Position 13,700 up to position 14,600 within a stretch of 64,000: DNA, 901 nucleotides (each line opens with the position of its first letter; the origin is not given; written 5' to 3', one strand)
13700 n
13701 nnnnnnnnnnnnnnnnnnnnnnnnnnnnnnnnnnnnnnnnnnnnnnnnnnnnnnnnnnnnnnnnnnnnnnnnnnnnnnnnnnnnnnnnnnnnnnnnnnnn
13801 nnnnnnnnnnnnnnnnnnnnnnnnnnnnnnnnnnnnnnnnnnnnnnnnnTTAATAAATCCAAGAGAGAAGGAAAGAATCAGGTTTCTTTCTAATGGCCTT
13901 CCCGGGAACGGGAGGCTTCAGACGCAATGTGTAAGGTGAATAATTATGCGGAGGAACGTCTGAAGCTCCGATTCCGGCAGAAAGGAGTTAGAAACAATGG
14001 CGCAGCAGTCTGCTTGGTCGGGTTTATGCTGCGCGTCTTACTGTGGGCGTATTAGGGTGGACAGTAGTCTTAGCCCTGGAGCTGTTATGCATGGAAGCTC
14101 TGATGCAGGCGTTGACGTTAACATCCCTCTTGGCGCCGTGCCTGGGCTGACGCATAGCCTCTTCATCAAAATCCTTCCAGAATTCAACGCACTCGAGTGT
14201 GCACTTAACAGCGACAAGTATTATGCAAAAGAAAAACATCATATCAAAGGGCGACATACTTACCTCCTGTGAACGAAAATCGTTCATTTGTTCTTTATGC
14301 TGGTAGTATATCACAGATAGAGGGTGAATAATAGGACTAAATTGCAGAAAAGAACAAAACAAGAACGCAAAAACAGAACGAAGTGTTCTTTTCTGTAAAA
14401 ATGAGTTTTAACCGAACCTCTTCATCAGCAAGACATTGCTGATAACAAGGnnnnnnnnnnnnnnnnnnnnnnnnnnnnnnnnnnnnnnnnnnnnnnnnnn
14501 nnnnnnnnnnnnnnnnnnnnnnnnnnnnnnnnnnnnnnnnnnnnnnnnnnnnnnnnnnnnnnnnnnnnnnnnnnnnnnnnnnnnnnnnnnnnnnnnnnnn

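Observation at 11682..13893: Candidate metabolite-sensing c-di-GMP module: pseudo-dehydrogenase co-transcribed with a PAS-GGDEF cyclase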

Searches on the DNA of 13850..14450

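Call 55: search_rna_families(source=window, start=13850, end=14450, threshold=evalue, max_evalue=5, show_alignments=2)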
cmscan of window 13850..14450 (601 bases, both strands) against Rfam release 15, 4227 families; matches with E-value up to 5: 3.
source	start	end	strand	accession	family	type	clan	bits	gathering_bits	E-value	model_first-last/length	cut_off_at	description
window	14272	14395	+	RF01859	Phe_leader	Cis-reg; leader;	-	18.2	55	2.3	1-125/125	no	Phenylalanine leader peptide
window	14276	14403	-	RF02911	Baculoviridae_NAE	Cis-reg;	-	17.6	51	4.5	1-200/200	no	Baculoviridae Nucleocapsid Assembly essential Element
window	14225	14268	-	RF00489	ctRNA_p42d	Gene; antisense;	-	15.1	50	3.3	1-46/46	no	ctRNA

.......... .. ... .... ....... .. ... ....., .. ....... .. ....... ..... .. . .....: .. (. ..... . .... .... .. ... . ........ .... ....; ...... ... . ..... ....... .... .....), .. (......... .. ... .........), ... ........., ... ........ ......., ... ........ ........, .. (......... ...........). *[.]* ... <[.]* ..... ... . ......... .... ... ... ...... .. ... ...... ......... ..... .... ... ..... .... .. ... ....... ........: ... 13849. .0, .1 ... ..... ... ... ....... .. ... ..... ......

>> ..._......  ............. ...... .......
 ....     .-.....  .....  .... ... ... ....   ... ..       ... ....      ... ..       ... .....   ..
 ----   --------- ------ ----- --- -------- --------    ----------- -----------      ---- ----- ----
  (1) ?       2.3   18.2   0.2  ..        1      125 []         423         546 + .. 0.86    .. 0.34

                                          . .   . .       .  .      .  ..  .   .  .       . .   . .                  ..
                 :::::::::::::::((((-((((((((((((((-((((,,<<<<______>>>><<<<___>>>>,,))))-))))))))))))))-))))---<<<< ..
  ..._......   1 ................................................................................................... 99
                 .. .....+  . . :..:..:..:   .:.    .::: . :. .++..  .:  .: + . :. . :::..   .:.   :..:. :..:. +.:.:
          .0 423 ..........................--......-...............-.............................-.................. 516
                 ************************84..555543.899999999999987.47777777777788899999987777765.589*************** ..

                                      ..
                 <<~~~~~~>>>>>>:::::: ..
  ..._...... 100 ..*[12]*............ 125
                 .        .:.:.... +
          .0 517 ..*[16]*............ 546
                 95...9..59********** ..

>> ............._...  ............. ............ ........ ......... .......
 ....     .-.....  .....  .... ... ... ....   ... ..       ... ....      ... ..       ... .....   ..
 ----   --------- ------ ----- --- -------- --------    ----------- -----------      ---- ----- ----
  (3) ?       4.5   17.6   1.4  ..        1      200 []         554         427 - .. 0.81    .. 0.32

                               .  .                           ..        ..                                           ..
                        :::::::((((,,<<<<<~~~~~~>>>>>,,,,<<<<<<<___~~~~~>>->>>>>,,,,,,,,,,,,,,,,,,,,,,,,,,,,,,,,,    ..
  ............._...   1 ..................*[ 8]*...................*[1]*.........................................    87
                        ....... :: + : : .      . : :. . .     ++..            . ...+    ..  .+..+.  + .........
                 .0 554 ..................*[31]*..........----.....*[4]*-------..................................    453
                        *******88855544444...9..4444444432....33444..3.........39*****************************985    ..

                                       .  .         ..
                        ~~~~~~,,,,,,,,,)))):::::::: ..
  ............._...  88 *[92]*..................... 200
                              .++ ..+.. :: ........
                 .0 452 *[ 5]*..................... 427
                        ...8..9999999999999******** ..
